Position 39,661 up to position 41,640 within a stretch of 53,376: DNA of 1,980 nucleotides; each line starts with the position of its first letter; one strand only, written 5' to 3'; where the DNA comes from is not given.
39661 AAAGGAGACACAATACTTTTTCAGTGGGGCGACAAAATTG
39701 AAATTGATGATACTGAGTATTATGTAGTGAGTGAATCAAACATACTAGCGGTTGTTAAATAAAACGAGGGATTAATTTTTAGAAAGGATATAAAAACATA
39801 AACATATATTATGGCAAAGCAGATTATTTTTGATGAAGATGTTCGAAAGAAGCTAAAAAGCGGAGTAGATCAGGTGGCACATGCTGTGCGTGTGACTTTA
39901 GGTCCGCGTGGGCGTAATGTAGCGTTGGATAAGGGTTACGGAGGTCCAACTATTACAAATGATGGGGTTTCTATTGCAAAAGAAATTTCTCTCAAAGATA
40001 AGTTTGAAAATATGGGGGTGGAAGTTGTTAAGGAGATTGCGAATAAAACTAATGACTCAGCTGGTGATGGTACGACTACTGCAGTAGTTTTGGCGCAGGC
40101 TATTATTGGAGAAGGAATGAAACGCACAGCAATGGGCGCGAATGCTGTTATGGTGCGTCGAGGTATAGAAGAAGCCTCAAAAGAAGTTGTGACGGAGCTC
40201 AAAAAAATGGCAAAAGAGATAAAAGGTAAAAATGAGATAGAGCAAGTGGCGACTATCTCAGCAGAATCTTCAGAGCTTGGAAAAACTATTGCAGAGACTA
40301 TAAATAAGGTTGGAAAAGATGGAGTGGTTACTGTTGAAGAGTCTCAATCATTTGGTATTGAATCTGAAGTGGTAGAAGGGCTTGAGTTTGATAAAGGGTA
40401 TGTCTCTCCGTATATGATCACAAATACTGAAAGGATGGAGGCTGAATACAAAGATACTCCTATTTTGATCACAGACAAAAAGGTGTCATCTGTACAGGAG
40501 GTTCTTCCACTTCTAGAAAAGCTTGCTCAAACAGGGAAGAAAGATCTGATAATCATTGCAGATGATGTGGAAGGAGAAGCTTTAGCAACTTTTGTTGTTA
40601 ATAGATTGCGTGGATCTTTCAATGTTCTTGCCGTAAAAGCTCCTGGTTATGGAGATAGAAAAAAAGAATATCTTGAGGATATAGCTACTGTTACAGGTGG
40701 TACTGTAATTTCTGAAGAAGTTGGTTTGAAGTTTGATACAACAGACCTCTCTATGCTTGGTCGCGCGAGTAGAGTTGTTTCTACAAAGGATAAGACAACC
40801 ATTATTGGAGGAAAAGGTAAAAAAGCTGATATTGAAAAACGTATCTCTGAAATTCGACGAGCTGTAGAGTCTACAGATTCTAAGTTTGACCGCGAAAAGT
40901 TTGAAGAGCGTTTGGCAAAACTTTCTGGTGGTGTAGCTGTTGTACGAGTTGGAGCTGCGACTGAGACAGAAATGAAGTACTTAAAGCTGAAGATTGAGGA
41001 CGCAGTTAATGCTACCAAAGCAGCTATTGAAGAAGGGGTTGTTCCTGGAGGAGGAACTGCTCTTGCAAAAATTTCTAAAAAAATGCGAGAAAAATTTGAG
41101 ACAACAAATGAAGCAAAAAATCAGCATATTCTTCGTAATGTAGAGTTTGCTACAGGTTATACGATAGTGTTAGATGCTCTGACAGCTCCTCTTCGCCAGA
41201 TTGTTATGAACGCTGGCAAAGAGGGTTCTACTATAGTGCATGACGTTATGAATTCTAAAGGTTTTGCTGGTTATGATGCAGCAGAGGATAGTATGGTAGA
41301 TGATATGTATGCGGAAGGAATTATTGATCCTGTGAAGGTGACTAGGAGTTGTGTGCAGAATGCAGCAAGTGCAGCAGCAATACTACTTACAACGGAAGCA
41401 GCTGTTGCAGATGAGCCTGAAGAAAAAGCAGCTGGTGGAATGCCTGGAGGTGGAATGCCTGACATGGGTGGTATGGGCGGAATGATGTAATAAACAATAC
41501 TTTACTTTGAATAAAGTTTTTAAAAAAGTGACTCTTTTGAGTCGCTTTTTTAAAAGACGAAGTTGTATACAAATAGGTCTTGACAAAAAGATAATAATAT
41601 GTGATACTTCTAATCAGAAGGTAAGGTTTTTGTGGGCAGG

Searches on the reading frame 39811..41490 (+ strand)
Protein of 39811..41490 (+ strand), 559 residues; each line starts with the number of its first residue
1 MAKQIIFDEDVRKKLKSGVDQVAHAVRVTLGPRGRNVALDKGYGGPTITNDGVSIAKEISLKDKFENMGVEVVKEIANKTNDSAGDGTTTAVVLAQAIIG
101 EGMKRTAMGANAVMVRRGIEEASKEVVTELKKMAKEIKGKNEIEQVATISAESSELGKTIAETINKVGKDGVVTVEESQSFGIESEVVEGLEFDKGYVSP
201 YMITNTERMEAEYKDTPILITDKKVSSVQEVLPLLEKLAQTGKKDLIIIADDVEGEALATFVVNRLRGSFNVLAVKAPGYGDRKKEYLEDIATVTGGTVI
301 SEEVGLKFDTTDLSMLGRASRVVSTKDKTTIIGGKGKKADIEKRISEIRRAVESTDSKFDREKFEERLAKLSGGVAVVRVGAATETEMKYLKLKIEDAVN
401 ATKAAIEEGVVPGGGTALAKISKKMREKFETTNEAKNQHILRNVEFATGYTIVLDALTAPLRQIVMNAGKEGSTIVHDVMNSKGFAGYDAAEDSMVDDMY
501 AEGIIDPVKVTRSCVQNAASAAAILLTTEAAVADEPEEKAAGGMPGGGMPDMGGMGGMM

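Call 14: find_homologous_proteins(query=window:39811-41490:+, max_evalue=1e-100)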
Query window:39811-41490:+ (559 aa): 8000 proteins with E <= 1e-100 among 8000 candidates; the best 120 are listed.
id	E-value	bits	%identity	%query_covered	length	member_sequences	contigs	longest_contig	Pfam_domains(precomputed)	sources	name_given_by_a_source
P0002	0.0e+0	1170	100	100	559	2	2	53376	PF00118.30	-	-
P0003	3.7e-294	994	83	96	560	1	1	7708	PF00118.30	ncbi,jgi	-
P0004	2.5e-290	981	85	96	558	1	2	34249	PF00118.30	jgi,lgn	jgi:chaperonin GroEL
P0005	1.2e-289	979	83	96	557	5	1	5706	PF00118.30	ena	-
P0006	1.9e-288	975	84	96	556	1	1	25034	PF00118.30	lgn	-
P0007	5.9e-285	964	83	96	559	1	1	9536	PF00118.30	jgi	-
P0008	6.0e-278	941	81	94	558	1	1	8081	PF00118.30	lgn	-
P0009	9.7e-278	940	80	94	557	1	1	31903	PF00118.30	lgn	-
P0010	2.1e-275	932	78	99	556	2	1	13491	PF00118.30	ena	-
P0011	5.7e-274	928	79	100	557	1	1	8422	PF00118.30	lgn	-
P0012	2.7e-273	925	79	100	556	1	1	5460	PF00118.30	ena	-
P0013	2.6e-272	922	78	96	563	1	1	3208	PF00118.30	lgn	-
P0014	2.5e-253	859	72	97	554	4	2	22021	PF00118.30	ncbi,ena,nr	ncbi:chaperonin GroEL [Patescibacteria group bacterium]|nr:chaperonin GroEL [Patescibacteria group b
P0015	3.9e-253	859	74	97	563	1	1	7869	PF00118.30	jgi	-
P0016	1.7e-250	850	73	96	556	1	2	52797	PF00118.30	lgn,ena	-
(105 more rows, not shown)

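Call 16: find_encoding_contigs(protein=P0004, flank=7000, max_places=3)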
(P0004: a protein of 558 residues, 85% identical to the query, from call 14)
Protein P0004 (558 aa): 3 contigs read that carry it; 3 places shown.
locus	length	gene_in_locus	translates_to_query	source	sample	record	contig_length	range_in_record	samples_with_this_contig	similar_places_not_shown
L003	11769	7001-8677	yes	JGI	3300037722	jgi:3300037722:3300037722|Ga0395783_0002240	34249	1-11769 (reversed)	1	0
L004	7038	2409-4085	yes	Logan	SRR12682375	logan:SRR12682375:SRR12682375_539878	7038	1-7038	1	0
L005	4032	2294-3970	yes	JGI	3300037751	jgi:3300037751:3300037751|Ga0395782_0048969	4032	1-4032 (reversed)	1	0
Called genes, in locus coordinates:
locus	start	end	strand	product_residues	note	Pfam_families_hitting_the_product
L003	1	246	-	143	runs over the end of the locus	PF14325:DUF4383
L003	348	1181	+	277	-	PF00730:HhH-GPD, PF00633:HHH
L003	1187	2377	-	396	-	PF07690:MFS_1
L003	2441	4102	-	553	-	PF00753:Lactamase_B, PF12706:Lactamase_B_2, PF22505:RNase_J_b_CASP, PF17770:RNase_J_C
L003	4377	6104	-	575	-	PF00496:SBP_bac_5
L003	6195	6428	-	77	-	PF03840:SecG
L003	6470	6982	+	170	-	PF00166:Cpn10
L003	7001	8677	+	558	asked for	PF00118:Cpn60_TCP1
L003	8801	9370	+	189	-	PF04011:LemA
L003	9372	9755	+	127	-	-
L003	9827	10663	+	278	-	PF01435:Peptidase_M48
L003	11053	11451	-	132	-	-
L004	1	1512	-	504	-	?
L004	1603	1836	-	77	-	PF03840:SecG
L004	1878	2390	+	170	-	PF00166:Cpn10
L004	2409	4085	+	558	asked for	PF00118:Cpn60_TCP1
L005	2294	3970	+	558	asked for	PF00118:Cpn60_TCP1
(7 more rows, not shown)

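Call 17: find_encoding_contigs(protein=P0006, flank=7000, max_places=3)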
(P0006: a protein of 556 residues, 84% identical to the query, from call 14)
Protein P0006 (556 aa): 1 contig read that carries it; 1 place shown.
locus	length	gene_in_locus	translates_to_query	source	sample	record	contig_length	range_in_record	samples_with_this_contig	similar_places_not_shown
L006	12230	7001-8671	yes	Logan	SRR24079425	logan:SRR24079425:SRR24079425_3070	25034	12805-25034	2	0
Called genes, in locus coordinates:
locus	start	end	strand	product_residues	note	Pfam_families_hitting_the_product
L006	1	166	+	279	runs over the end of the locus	PF00730:HhH-GPD, PF00633:HHH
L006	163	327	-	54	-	-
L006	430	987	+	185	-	-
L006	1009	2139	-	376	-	PF07690:MFS_1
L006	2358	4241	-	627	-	PF00753:Lactamase_B, PF12706:Lactamase_B_2, PF22505:RNase_J_b_CASP, PF17770:RNase_J_C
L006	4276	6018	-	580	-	PF00496:SBP_bac_5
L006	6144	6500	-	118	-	PF03840:SecG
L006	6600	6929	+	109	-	PF00166:Cpn10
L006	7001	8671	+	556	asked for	PF00118:Cpn60_TCP1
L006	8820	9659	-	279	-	-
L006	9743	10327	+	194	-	PF04011:LemA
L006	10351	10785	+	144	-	PF00293:NUDIX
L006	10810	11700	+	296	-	PF01435:Peptidase_M48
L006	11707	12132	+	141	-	-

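Call 18: find_encoding_contigs(protein=P0009, flank=7000, max_places=3)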
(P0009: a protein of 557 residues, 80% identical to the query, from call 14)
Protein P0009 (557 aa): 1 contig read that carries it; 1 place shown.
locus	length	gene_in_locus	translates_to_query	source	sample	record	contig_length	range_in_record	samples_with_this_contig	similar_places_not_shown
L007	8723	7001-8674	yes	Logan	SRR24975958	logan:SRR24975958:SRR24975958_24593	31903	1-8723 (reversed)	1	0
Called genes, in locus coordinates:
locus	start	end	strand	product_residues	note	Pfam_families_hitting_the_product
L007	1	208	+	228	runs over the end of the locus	PF00702:Hydrolase, PF08282:Hydrolase_3 (faint), PF12710:HAD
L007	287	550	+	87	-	PF04024:PspC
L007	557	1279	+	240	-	PF00657:Lipase_GDSL, PF13472:Lipase_GDSL_2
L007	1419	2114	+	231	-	PF00730:HhH-GPD (weak), PF00633:HHH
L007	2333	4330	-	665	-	PF00753:Lactamase_B, PF12706:Lactamase_B_2, PF22505:RNase_J_b_CASP, PF17770:RNase_J_C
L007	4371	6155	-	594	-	PF00496:SBP_bac_5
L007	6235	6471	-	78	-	PF03840:SecG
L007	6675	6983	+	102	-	PF00166:Cpn10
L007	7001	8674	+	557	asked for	PF00118:Cpn60_TCP1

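Call 19: find_encoding_contigs(protein=P0003, flank=7000, max_places=3)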
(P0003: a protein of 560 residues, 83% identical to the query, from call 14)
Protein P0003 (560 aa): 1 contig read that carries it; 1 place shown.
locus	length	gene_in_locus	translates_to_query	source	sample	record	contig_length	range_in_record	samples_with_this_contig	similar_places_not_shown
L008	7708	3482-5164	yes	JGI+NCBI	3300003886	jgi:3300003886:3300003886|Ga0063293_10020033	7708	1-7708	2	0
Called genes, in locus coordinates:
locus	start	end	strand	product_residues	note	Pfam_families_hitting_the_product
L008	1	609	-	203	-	?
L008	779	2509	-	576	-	PF00496:SBP_bac_5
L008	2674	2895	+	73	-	-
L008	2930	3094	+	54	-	-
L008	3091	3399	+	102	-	PF00166:Cpn10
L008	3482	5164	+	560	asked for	PF00118:Cpn60_TCP1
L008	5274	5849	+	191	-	PF04011:LemA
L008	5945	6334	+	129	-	-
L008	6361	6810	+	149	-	-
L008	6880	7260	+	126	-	-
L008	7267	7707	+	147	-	?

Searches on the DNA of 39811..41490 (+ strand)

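Call 56: search_with_rna_model(model_id=R1, sources=[L249, L251, L252, L253, L254, L003, L004, L005, L006, L007, L008, L229, L230, L231, L232, L233, L234, L235, L236, L237, L238, L239, L240, L241, L242, L243, L244, L245, L246, L247, L248], max_evalue=0.001)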
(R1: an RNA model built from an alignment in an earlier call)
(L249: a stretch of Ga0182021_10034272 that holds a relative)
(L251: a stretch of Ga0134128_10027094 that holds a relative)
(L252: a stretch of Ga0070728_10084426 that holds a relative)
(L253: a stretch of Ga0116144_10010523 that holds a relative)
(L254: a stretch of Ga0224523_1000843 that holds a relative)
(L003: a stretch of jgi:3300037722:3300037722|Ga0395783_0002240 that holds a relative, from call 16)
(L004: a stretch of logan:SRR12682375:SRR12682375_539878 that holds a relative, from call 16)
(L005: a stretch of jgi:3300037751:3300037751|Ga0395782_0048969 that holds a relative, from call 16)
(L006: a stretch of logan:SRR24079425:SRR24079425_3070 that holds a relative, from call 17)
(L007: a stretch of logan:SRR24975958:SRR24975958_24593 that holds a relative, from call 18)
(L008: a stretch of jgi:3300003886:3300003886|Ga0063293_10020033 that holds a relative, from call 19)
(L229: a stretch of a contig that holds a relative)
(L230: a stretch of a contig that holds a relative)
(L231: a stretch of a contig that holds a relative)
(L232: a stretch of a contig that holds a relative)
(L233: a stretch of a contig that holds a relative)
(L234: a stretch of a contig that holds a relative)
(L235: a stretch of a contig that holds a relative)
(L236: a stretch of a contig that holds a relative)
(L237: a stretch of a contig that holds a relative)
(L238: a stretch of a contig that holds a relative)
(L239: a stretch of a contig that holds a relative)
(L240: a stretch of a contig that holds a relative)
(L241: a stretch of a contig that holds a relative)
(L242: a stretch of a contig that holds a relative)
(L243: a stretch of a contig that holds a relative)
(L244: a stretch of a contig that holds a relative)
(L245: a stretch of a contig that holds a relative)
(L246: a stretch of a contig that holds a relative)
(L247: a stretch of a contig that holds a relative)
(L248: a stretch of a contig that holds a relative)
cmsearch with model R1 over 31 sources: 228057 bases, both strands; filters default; matches with E-value up to 0.001: 23.
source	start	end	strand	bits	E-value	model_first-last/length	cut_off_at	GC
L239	3610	3662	-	70.1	1.7e-19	1-53/53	no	0.47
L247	1961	2013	-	70.1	1.7e-19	1-53/53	no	0.47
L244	6164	6216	-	67.5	1.2e-18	1-53/53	no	0.47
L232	5963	6015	+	63.4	2.5e-17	1-53/53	no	0.4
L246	6284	6336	-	63.3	2.7e-17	1-53/53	no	0.4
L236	7446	7498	+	62.7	4.3e-17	1-53/53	no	0.42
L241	2891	2943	+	62.1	6.6e-17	1-53/53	no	0.43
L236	4535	4587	+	61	1.5e-16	1-53/53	no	0.34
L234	1936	1988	+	60.8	1.8e-16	1-53/53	no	0.45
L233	6438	6490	+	60.7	2e-16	1-53/53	no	0.42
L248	7271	7323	-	60.2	2.7e-16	1-53/53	no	0.47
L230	2689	2741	-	58.9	7.5e-16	1-53/53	no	0.36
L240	2972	3024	+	58.8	7.9e-16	1-53/53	no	0.47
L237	4028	4080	-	58.8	8.3e-16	1-53/53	no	0.45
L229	358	410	+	56.9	3.3e-15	1-53/53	no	0.49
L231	1939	1991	-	54.8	1.6e-14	1-53/53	no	0.51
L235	468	520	+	53.2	5.3e-14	1-53/53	no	0.42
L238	4414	4466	-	52.8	7.2e-14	1-53/53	no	0.49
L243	722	774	+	52.1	1.2e-13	1-53/53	no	0.49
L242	184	236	-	51.6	1.7e-13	1-53/53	no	0.45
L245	2670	2722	+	48.4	1.9e-12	1-53/53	no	0.47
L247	1449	1501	-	48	2.6e-12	1-53/53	no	0.43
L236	4626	4679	-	40.8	5.6e-10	1-53/53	no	0.43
